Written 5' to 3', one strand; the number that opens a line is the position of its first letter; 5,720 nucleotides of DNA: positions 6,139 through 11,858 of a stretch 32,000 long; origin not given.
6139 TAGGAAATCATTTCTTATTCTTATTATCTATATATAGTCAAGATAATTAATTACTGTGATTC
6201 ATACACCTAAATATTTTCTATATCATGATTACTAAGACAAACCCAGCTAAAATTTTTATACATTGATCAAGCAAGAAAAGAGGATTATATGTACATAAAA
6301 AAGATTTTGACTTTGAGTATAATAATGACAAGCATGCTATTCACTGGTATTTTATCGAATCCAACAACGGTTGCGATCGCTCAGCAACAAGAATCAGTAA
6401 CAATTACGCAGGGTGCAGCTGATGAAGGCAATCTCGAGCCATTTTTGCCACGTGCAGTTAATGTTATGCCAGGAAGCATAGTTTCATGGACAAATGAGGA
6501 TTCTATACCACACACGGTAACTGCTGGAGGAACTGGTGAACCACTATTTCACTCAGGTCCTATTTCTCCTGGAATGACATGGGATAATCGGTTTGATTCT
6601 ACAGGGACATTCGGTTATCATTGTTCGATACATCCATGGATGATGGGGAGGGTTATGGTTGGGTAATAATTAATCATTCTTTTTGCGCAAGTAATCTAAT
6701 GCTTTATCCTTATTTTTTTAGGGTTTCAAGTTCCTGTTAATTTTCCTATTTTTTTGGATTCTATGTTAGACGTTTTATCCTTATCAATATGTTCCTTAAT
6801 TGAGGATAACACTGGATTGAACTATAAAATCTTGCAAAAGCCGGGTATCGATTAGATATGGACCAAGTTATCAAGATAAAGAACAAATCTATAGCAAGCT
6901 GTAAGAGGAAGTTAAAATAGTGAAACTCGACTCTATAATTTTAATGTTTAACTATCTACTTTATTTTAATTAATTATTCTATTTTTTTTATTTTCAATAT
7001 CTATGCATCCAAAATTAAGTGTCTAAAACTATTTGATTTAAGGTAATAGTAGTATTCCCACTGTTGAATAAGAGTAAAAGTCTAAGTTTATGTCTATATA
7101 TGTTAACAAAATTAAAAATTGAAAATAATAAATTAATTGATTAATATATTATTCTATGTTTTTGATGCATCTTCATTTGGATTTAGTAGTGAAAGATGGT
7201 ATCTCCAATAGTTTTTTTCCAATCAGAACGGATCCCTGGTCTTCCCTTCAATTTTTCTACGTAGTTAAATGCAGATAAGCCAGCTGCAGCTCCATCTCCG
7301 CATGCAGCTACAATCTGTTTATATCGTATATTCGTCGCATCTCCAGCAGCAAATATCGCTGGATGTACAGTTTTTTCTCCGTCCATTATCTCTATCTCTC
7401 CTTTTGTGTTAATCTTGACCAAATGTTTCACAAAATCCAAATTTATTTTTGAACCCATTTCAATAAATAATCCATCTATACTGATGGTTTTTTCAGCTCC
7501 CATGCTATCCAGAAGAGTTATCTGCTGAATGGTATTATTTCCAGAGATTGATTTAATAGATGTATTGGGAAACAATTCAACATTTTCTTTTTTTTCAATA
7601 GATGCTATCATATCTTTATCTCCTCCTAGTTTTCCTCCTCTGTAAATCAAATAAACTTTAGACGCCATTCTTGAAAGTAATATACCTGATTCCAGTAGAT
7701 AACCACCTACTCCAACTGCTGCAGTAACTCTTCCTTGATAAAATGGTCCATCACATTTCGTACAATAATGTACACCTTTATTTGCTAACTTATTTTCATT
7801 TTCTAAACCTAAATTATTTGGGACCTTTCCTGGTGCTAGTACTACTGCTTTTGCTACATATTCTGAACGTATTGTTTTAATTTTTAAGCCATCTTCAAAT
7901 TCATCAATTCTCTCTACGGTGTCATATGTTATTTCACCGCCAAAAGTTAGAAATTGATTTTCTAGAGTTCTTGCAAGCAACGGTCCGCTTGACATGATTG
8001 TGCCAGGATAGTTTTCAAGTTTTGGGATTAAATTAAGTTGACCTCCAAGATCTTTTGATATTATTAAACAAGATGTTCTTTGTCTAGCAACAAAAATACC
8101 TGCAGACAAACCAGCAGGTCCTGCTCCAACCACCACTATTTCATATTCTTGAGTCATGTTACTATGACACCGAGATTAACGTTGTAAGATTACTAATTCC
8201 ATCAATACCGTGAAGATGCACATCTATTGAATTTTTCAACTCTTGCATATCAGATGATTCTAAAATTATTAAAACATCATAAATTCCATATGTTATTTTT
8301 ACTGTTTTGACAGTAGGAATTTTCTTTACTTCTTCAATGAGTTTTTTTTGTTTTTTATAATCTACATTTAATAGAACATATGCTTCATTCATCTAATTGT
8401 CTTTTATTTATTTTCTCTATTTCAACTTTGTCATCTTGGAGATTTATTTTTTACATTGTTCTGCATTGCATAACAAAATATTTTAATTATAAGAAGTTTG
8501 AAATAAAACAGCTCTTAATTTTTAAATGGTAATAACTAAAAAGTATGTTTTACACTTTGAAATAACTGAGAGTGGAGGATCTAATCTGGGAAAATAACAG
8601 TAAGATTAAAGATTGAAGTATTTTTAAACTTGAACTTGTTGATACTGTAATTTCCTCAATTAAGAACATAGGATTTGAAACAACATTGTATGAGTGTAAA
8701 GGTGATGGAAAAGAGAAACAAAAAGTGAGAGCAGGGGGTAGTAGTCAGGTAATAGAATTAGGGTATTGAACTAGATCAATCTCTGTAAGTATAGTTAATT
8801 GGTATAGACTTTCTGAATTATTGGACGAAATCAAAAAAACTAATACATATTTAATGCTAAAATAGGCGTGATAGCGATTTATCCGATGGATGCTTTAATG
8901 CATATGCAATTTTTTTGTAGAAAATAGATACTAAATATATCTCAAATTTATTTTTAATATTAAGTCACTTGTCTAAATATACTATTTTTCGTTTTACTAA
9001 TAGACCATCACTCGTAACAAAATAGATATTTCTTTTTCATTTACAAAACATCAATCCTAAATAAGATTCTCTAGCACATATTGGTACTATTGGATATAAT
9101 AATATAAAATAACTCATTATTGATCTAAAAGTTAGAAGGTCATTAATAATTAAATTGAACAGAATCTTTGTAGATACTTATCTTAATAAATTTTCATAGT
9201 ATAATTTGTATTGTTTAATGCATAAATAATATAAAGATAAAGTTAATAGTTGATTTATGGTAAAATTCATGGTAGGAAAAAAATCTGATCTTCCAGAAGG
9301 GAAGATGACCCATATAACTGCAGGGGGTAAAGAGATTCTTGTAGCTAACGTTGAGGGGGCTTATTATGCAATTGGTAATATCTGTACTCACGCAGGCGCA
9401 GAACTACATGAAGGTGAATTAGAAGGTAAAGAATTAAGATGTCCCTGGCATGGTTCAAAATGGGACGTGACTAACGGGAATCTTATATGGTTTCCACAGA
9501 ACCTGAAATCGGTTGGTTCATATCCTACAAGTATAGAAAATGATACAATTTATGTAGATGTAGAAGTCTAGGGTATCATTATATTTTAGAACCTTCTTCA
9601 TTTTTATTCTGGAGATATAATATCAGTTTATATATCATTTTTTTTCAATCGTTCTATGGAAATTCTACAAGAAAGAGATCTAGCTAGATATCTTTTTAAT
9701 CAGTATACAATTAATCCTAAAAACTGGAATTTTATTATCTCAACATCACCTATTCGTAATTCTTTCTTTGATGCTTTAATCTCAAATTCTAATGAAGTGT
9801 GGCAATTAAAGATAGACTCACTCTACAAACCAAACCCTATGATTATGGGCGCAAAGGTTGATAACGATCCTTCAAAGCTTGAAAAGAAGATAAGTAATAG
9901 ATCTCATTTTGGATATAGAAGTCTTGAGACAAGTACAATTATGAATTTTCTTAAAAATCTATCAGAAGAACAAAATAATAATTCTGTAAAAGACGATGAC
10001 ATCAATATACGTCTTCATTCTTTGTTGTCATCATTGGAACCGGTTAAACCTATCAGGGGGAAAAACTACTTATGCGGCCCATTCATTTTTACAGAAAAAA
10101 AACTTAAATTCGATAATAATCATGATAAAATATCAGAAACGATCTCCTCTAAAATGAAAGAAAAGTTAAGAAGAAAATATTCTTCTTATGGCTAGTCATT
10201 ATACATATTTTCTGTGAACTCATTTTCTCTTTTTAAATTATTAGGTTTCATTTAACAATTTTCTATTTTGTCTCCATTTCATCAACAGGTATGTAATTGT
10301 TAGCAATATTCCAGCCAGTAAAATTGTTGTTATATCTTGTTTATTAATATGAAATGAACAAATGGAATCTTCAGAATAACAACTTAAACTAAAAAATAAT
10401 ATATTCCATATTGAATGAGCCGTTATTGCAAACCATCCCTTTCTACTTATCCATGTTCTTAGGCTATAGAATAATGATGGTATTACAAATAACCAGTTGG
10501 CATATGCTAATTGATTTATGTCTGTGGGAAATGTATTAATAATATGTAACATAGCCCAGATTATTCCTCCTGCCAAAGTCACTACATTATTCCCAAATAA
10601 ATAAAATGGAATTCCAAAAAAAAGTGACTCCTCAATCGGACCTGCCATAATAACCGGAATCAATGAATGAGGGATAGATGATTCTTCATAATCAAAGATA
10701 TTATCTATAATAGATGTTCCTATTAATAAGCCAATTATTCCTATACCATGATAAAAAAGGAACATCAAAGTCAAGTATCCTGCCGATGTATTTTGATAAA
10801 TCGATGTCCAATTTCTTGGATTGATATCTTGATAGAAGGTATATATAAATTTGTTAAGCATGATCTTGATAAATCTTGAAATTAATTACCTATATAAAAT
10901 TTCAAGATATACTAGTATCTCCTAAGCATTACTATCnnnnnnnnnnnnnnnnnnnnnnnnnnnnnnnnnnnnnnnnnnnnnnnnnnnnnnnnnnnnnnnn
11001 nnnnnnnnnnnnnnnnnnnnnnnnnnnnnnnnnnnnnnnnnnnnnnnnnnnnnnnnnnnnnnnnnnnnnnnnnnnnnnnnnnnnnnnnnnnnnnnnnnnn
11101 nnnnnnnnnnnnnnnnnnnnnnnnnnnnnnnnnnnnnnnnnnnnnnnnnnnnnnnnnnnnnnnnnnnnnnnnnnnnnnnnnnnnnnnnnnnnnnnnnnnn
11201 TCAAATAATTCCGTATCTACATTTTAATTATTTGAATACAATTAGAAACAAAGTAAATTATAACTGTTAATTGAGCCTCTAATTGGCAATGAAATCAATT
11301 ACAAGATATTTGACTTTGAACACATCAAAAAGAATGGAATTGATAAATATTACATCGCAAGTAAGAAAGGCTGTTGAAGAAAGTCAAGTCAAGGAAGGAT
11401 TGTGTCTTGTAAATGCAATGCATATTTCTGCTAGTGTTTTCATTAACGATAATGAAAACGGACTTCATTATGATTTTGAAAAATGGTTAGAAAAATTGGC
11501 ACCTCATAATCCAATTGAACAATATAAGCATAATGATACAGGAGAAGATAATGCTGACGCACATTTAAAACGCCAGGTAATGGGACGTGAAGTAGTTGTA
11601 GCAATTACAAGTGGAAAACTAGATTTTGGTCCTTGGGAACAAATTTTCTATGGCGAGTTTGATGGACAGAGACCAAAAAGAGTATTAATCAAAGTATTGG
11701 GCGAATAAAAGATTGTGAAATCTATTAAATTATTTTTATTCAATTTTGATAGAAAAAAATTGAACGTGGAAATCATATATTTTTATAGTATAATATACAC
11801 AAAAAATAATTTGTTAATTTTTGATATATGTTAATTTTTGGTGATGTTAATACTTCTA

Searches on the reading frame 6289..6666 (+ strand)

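Call 46: search_protein_families(library=pfam, proteins=[window:6289-6666:+], max_evalue=0.01)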
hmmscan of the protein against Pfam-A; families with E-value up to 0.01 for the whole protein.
window:6289-6666:+ (125 aa): 1 family
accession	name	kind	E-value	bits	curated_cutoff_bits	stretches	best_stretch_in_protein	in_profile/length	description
PF00127.26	Copper-bind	-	3.8e-06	27.7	21.2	1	45-124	8-98/99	Copper binding proteins, plastocyanin/azurin family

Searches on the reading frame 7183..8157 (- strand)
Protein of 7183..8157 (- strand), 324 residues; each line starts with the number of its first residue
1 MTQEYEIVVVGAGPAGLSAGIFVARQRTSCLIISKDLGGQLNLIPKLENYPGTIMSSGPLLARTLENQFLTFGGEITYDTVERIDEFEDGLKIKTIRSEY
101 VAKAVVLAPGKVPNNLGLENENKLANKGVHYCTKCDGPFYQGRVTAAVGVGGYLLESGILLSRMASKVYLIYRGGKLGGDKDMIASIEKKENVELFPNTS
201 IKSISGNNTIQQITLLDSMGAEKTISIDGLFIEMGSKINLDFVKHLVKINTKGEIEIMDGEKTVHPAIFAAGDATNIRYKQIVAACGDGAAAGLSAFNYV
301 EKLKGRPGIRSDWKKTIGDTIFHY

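Call 75: search_protein_families(library=pfam, proteins=[window:7183-8157:-], max_evalue=0.01)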
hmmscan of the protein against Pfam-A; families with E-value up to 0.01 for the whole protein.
window:7183-8157:- (324 aa): 10 families
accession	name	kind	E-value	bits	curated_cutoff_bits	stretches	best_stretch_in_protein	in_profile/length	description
PF07992.20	Pyr_redox_2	-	4.4e-28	99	26.1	1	5-289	1-291/291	Pyridine nucleotide-disulphide oxidoreductase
PF13738.12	Pyr_redox_3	-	6.5e-12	45.7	30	1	78-272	101-305/305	Pyridine nucleotide-disulphide oxidoreductase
PF00890.30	FAD_binding_2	-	1.2e-06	28.4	20.4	1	7-36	2-31/414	FAD binding domain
PF00070.33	Pyr_redox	-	8.3e-06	26.7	22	1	148-215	5-79/82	Pyridine nucleotide-disulphide oxidoreductase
PF01266.30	DAO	-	0.00015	21.8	27.9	0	7-37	2-33/353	FAD dependent oxidoreductase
PF13450.12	NAD_binding_8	-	0.0006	20.5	21.9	1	9-41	1-35/68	NAD(P)-binding Rossmann-like domain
PF01946.23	Thi4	-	0.00099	18.8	26.2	1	4-35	17-49/235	Thi4 family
PF12831.13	FAD_oxidored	-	0.0026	17.6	27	0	6-40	1-37/416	FAD dependent oxidoreductase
PF01494.25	FAD_binding_3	-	0.0026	17.5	22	1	5-35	2-32/349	FAD binding domain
PF03486.20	HI0933_like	-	0.0028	17.6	50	0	6-35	2-31/244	HI0933-like protein Rossmann domain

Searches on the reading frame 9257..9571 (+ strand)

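Call 75: search_protein_families(library=pfam, proteins=[window:9257-9571:+], max_evalue=0.01)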
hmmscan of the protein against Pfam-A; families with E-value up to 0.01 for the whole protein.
window:9257-9571:+ (104 aa): 3 families
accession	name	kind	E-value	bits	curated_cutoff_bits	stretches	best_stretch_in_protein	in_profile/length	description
PF00355.32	Rieske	-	6.1e-22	77.8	20.3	1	4-88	3-86/88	Rieske [2Fe-2S] domain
PF22543.2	Rieske_4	-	1.1e-07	32.6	28.4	1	5-84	2-85/119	Soluble Rieske-type ferredoxin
PF13806.12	Rieske_2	-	6.3e-07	29.7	27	1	6-100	5-103/104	Rieske-like [2Fe-2S] domain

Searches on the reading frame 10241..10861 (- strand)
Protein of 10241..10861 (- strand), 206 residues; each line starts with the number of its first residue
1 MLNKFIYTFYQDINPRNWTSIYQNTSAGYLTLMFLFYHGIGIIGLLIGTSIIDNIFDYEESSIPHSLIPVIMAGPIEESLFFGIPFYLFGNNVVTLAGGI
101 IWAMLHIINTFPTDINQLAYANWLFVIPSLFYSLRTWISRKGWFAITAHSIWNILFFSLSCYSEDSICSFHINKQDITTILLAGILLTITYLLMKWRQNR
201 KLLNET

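Call 7: search_protein_families(library=pfam, proteins=[window:10241-10861:-], max_evalue=0.01)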
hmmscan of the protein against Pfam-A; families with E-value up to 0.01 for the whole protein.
window:10241-10861:- (206 aa): 1 family
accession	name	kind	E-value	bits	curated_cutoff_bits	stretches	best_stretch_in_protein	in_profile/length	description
PF02517.21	Rce1-like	-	9.8e-07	29.4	22.4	1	63-155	5-93/93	Type II CAAX prenyl endopeptidase Rce1-like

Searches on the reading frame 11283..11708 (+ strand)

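Call 7: search_protein_families(library=pfam, proteins=[window:11283-11708:+], max_evalue=0.01)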
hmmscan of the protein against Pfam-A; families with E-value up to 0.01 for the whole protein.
window:11283-11708:+ (141 aa): 1 family
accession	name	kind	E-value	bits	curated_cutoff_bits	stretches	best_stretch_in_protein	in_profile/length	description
PF01894.22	UPF0047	-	8e-39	132.9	27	1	22-138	1-117/117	Uncharacterised protein family UPF0047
